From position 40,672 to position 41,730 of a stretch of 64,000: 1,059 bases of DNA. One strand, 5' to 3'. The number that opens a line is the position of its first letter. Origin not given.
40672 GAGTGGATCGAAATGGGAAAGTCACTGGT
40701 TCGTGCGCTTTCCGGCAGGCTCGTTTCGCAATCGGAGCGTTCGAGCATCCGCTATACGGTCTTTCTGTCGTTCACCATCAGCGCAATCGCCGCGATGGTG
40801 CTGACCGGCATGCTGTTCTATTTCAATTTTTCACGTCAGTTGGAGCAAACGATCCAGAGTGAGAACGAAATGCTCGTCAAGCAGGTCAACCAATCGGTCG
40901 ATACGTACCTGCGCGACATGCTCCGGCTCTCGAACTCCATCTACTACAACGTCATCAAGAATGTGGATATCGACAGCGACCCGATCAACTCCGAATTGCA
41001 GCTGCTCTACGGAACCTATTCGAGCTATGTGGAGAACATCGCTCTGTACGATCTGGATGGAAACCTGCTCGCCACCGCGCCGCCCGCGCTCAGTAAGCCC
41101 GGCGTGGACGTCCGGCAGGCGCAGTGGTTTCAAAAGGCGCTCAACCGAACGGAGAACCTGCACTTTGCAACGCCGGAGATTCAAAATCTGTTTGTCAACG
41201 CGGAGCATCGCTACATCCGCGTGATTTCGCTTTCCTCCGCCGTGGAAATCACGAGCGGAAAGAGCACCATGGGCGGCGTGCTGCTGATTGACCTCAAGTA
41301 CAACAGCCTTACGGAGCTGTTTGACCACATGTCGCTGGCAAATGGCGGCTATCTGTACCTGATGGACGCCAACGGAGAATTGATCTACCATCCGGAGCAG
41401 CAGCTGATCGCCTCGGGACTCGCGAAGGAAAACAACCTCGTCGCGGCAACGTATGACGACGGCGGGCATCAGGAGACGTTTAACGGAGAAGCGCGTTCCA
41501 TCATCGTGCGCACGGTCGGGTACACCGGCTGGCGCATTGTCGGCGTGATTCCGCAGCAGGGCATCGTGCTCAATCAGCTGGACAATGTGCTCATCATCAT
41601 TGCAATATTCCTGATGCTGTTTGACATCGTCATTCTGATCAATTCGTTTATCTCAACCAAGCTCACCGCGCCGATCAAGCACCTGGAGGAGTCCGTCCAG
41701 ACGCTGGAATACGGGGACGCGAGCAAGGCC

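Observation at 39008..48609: Binding-protein-assisted two-component sugar sensor (YesN/YesM + anchored PBP + MglB paralogue) placed in front of mglBAC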

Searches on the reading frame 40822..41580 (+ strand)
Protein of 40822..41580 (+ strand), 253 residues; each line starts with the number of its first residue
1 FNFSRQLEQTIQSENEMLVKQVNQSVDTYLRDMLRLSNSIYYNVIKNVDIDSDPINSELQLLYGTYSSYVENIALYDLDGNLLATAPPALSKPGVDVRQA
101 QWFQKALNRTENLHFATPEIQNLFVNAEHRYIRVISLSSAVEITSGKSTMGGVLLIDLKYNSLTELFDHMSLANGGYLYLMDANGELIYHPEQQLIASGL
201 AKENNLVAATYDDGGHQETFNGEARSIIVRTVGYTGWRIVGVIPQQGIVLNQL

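Call 33: find_related_loci(query=A2, collection=metagenome_contigs, flank=9000)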
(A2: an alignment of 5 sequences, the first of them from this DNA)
Query A2 (253 aa) in metagenome_contigs; peptide patterns used: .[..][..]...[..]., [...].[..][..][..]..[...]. (x = any residue, [..] = any of these).
238 stretches matched a pattern; 29 encode a relative of the query (tblastn E <= 1e-3); 29 distinct loci.
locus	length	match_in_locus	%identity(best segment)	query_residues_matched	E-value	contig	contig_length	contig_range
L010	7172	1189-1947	88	1-253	2e-150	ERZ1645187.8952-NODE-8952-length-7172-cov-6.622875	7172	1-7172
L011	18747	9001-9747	61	2-250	6e-102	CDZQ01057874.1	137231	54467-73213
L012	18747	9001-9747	61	2-250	6e-102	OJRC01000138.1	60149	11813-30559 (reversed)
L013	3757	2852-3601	60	2-251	3e-102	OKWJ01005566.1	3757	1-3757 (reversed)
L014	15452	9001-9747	60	2-250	4e-101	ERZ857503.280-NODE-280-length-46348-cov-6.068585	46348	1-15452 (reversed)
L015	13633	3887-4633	60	2-250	4e-101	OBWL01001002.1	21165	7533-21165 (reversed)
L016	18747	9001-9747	60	2-250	2e-100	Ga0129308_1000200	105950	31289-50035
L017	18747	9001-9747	60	2-250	4e-101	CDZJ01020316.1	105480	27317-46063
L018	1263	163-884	61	2-251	1e-85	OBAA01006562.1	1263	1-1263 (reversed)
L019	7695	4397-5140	46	1-248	1e-76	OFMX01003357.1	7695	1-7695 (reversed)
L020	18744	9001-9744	45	1-248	7e-76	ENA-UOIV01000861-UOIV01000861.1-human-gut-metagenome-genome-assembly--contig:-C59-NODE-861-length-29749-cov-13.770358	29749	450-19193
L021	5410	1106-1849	45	1-248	3e-75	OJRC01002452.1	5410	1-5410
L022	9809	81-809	47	8-248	3e-75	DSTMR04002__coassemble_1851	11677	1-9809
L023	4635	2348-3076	47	8-248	4e-75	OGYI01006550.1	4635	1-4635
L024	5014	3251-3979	47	8-248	2e-74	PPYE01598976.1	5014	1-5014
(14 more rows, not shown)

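Call 41: find_homologous_proteins(query=A2, max_evalue=1e-10)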
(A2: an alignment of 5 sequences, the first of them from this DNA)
Query A2 (5 sequences) (253 aa, profile of the alignment): 219 proteins with E <= 1e-10 among 8000 candidates; the best 120 are listed.
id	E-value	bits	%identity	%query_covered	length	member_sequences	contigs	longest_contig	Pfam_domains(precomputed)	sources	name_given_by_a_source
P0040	5.6e-113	394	60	99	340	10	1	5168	PF02743.25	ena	-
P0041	7.6e-102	358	54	99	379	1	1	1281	PF02743.25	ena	-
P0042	1.0e-98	348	55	96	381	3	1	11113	PF02743.25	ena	-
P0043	1.3e-97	344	57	96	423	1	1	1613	PF02743.25,PF01168.27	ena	-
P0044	4.7e-97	342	54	99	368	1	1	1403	PF00672.31,PF02743.25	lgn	-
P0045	7.9e-95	335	50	97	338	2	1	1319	PF02743.25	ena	-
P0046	3.6e-94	333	55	96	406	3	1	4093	PF02743.25,PF06580.20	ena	-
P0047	3.7e-94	333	50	99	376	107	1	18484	PF00672.31,PF02743.25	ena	-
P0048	4.2e-92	326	50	99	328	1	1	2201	PF02743.25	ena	-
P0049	6.2e-92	326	51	97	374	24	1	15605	PF00672.31,PF02743.25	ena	-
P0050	1.4e-91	324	51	98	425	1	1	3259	PF02743.25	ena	-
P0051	1.9e-91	324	48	97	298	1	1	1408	PF02743.25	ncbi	-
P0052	3.7e-91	323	49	97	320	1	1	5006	PF02743.25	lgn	-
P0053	4.0e-91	323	52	97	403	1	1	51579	PF02743.25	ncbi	-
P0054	4.5e-91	323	48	97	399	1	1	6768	PF00672.31,PF02743.25,PF06580.20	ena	-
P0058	2.4e-90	320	49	99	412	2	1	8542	PF00672.31,PF02743.25,PF06580.20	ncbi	ncbi:MAG: cache domain-containing protein, partial [Lacrimispora sp.]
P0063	1.7e-88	314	50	99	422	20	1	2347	PF00672.31,PF02743.25,PF06580.20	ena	-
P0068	5.7e-87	309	57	82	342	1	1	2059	PF02743.25,PF06580.20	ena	-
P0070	1.2e-86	308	49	98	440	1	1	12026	PF00672.31,PF02743.25,PF06580.20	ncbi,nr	ncbi:MAG: histidine kinase, partial [Clostridiales bacterium]|nr:histidine kinase [Clostridiales bac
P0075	5.9e-84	299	39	98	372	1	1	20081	PF02743.25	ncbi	-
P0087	4.9e-80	287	44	96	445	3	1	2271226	PF02743.25,PF06580.20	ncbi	-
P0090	3.9e-79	284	45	98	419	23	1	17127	PF00672.31,PF02743.25,PF06580.20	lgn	-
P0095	1.4e-78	282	43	100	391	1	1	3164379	PF02743.25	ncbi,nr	ncbi:Cache domain./HAMP domain [Butyrivibrio fibrisolvens 16/4]|nr:Cache domain./HAMP domain [Butyri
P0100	1.2e-77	279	44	95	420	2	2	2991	PF02743.25,PF06580.20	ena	-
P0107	5.8e-77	276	40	94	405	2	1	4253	PF02743.25,PF06580.20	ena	-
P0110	4.9e-76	273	43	98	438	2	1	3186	PF02743.25,PF06580.20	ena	-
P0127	8.0e-73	263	42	96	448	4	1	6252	PF00672.31,PF02743.25,PF06580.20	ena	-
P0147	5.0e-67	244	45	84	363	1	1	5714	PF02743.25,PF06580.20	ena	-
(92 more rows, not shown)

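Call 42: find_encoding_contigs(protein=P0095, flank=9000, max_places=2)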
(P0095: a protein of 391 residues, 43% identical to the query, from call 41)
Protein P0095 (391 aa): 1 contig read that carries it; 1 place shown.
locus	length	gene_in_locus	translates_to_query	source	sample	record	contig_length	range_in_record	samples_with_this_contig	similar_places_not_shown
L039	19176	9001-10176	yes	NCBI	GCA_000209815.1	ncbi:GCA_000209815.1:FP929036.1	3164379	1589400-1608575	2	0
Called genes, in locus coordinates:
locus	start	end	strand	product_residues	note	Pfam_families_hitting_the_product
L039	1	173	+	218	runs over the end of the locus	PF01648:ACPS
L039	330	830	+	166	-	PF01842:ACT, PF22629:ACT_AHAS_ss, PF13710:ACT_5, PF10369:ALS_ss_C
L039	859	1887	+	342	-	PF02826:2-Hacid_dh_C, PF03446:NAD_binding_2, PF03807:F420_oxidored (weak), PF07991:KARI_N, PF01450:KARI_C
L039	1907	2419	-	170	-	-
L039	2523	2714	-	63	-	-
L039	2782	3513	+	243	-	PF03591:AzlC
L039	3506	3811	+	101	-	PF05437:AzlD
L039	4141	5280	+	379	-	PF00532:Peripla_BP_1 (weak), PF13407:Peripla_BP_4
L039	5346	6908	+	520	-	PF02463:SMC_N (faint), PF00005:ABC_tran, PF13304:AAA_21 (faint), PF00005:ABC_tran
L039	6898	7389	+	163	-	PF02653:BPD_transp_2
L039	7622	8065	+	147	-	PF02653:BPD_transp_2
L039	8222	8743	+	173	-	PF00072:Response_reg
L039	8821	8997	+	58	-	PF12833:HTH_18, PF00165:HTH_AraC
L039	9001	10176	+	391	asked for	PF02743:dCache_1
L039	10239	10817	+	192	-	PF06580:His_kinase, PF02518:HATPase_c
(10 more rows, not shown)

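Call 43: find_encoding_contigs(protein=P0087, flank=9000, max_places=2)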
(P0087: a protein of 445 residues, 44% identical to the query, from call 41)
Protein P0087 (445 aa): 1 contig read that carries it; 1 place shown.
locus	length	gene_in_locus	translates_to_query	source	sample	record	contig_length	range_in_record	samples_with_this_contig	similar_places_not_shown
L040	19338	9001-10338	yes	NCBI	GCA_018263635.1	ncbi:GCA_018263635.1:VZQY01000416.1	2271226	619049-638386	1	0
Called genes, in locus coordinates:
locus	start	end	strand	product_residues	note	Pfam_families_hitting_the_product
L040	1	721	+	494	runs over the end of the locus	PF00370:FGGY_N, PF02782:FGGY_C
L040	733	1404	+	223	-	PF14486:DUF4432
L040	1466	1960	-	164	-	PF14199:DUF4317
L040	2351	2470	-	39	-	PF14199:DUF4317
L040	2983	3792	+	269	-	PF13407:Peripla_BP_4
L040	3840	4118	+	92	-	PF13407:Peripla_BP_4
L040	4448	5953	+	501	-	PF00005:ABC_tran, PF13304:AAA_21 (faint), PF00005:ABC_tran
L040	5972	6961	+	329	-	PF02653:BPD_transp_2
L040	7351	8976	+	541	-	PF00072:Response_reg, PF17853:GGDEF_2 (weak), PF00165:HTH_AraC (weak), PF12833:HTH_18, PF00165:HTH_AraC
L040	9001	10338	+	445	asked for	PF02743:dCache_1, PF06580:His_kinase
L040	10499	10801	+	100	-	PF02518:HATPase_c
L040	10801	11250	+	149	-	PF13407:Peripla_BP_4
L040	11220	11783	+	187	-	PF13407:Peripla_BP_4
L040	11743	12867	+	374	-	PF00532:Peripla_BP_1 (weak), PF13407:Peripla_BP_4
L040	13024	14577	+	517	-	PF00245:Alk_phosphatase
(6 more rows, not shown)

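Call 44: find_encoding_contigs(protein=P0075, flank=9000, max_places=2)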
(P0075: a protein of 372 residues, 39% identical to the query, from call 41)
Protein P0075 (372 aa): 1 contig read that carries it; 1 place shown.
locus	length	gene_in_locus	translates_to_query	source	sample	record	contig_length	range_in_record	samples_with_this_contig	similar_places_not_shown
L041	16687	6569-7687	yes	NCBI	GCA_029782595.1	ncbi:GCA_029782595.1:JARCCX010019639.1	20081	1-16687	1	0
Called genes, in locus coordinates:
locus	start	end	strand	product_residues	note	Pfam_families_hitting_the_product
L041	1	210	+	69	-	?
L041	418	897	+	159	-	PF00005:ABC_tran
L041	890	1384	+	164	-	PF00005:ABC_tran (weak)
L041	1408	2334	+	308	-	PF00005:ABC_tran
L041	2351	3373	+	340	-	PF02653:BPD_transp_2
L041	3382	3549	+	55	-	-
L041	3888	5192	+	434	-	PF00072:Response_reg, PF17853:GGDEF_2 (weak)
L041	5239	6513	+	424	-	PF17853:GGDEF_2 (weak), PF00165:HTH_AraC (weak), PF12833:HTH_18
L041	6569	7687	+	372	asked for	PF02743:dCache_1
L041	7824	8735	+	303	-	PF06580:His_kinase, PF02518:HATPase_c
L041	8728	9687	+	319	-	PF13407:Peripla_BP_4, PF00532:Peripla_BP_1 (weak)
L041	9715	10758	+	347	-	PF13407:Peripla_BP_4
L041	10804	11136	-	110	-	-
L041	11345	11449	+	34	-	-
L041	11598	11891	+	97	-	PF05175:MTS (weak), PF13649:Methyltransf_25 (weak), PF08241:Methyltransf_11 (weak)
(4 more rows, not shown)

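Call 92: predict_structure(alignment_id=A4)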
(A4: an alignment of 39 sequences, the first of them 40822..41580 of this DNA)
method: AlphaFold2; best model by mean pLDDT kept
length: 253 residues; sequences in the alignment: 39
mean_pLDDT: 88.0   pTM: 0.82
mean pLDDT of the five models: 88.0, 88.0, 85.5, 82.4, 81.7
residues with pLDDT >= 90: 150; 70-90: 89; 50-70: 9; < 50: 5
segments of 3 or more residues with pLDDT < 50: 249-253
pLDDT, mean of each block of 10 residues (from residue 1): 70 89 93 93 91 88 93 94 91 88 89 82 78 91 91 95 87 89 93 90 93 93 92 89 72 39
secondary structure, 60 per line:
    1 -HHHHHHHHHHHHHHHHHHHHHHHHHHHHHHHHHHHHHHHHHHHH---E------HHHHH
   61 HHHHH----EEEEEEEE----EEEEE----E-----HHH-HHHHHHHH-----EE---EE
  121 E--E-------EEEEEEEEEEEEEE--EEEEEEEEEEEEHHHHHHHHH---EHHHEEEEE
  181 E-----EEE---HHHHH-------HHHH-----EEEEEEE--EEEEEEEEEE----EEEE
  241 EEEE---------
elements in order: H2-45 H56-65 E70-77 E82-86 H101-108 E119-121 E132-145 E148-159 H160-168 E176-181 E187-189 H193-197 H205-208 E214-220 E223-232 E237-244

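Call 94: fold_search(model_id=the predicted structure, library=pdb)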
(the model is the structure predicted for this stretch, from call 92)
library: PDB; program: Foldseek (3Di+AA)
matches with E <= 10: 1089; with E <= 0.001: 137
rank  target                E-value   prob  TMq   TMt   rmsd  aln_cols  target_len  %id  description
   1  9a69_B                8.1e-13  1.00  0.66  0.29   4.9       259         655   17  Integrative model of MCPB-MCPC by crosslinking MS and deep learning (released 2024-09-18)
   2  6iot_B                1.0e-12  1.00  0.63  0.66   4.9       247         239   19  The ligand binding domain of Mlp24 with arginine (released 2019-03-20)
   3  6ior_C                1.5e-12  1.00  0.64  0.67   4.9       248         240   19  The ligand binding domain of Mlp24 with asparagine (released 2019-03-20)
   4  9a65_B                1.7e-12  1.00  0.74  0.30   3.5       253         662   21  Integrative model of YVAQ-MCPB by crosslinking MS and deep learning (released 2024-09-18)
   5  6iop_A                1.9e-12  1.00  0.61  0.64   5.4       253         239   19  The ligand binding domain of Mlp24 (released 2019-03-20)
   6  6mni_B                2.2e-12  1.00  0.67  0.67   4.5       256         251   19  Structure of the tandem CACHE domain of PscC (released 2019-10-16)
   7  6ios                  2.3e-12  1.00  0.68  0.72   4.7       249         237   19  The ligand binding domain of Mlp24 with proline (released 2019-03-06)
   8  6ior_A                2.3e-12  1.00  0.65  0.67   4.9       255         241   18  The ligand binding domain of Mlp24 with asparagine (released 2019-03-20)
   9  5ltv_D                3.3e-12  1.00  0.63  0.70   4.7       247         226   16  LIGAND BINDING DOMAIN OF PSEUDOMONAS AERUGINOSA PAO1 AMINO ACID CHEMORECPETOR PCTC IN COMPLEX WITH GABA (released 2017-09-20)
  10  6iou_A                3.7e-12  1.00  0.68  0.72   4.2       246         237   18  The ligand binding domain of Mlp24 with serine (released 2019-03-06)
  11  6iop_B                4.3e-12  1.00  0.64  0.67   4.8       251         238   18  The ligand binding domain of Mlp24 (released 2019-03-20)
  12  6iot_D                4.3e-12  1.00  0.63  0.65   5.0       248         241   19  The ligand binding domain of Mlp24 with arginine (released 2019-03-20)
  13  6py3_A                5.2e-12  1.00  0.67  0.72   4.6       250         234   18  Crystal structure of ligand-binding domain of Pseudomonas fluorescens chemoreceptor CtaA in complex with L-isoleucine (released 2020-03-18)
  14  3c8c_A                6.9e-12  1.00  0.70  0.73   3.7       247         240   16  Crystal structure of Mcp_N and cache domains of methyl-accepting chemotaxis protein from Vibrio cholerae (released 2008-02-19)
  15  5t65_A                7.3e-12  1.00  0.69  0.72   4.5       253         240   17  LIGAND BINDING DOMAIN OF PSEUDOMONAS AERUGINOSA PAO1 AMINO ACID CHEMORECEPTOR PCTA IN COMPLEX WITH L-ILE (released 2017-09-13)
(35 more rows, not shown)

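Call 99: search_protein_families(library=ncbifam, proteins=[L021:3778-5253:+, L021:2739-3752:+], max_evalue=0.00001)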
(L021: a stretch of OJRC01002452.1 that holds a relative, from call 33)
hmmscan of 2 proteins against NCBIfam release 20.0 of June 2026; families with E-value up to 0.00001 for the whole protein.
L021:3778-5253:+ (491 aa): 10 families
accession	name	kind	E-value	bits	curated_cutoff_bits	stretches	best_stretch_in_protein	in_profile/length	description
TIGR02627.1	rhamnulo_kin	equivalog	3.8e-146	487.2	527.95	1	7-464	2-453/454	rhamnulokinase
NF007925.0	PRK10640.1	equivalog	1.1e-127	426.4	639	1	3-485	4-480/489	rhamnulokinase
TIGR02628.1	fuculo_kin_coli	equivalog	8.4e-39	133.8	470.9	1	6-264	4-264/465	L-fuculokinase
TIGR01312.1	XylB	equivalog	9.7e-32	110.1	380.25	2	67-260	65-258/481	xylulokinase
NF008187.0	PRK10939.1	equivalog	5.3e-25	88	528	1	2-262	3-268/521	autoinducer-2 kinase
TIGR01311.1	glycerol_kin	equivalog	1.3e-12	46.9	590.35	1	6-242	4-247/496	glycerol kinase GlpK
NF011601.0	PRK15027.1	equivalog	3.7e-12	45.4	912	1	59-260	57-255/484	xylulokinase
TIGR01314.1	gntK_FGGY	equivalog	7.7e-10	37.9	648.55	1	85-260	84-259/505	gluconokinase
NF000756.0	PRK00047.1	subfamily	7.7e-09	34.4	498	0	162-240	172-249/502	glycerol kinase GlpK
NF003154.0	PRK04123.1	equivalog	4.8e-06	25.6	428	0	198-254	237-293/554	ribulokinase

L021:2739-3752:+ (337 aa): 9 families
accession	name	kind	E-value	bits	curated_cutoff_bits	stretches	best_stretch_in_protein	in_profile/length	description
NF007254.0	PRK09701.1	equivalog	5.6e-28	98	335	1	43-298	23-285/311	D-allose transporter substrate-binding protein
TIGR02637.1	RhaS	equivalog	1.6e-27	96.5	342.25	1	48-304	2-260/302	rhamnose ABC transporter substrate-binding protein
NF052284.1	rhzpin_SBP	equivalog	7.2e-21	74.6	420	1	59-319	14-275/289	rhizopine catabolism ABC transporter substrate-binding protein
NF008185.0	PRK10936.1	equivalog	4.7e-15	55.3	200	1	60-330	61-329/346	TMAO reductase system periplasmic protein TorT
NF007936.0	PRK10653.1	equivalog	1.4e-14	54.1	337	1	43-317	25-294/295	ribose ABC transporter substrate-binding protein RbsB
NF011937.0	PRK15408.1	equivalog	4.8e-11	42.1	384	1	60-304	41-287/340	autoinducer 2 ABC transporter substrate-binding protein LsrB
TIGR02955.1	TMAO_TorT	equivalog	2.1e-10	40.4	310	1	60-323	13-277/295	TMAO reductase system periplasmic protein TorT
NF041827.1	YtfQ_transport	equivalog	1.9e-08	33.6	510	1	61-325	39-312/320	galactofuranose ABC transporter, galactofuranose-binding protein YtfQ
TIGR02634.1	xylF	equivalog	2.2e-08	34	389.55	1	85-288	35-243/302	D-xylose ABC transporter substrate-binding protein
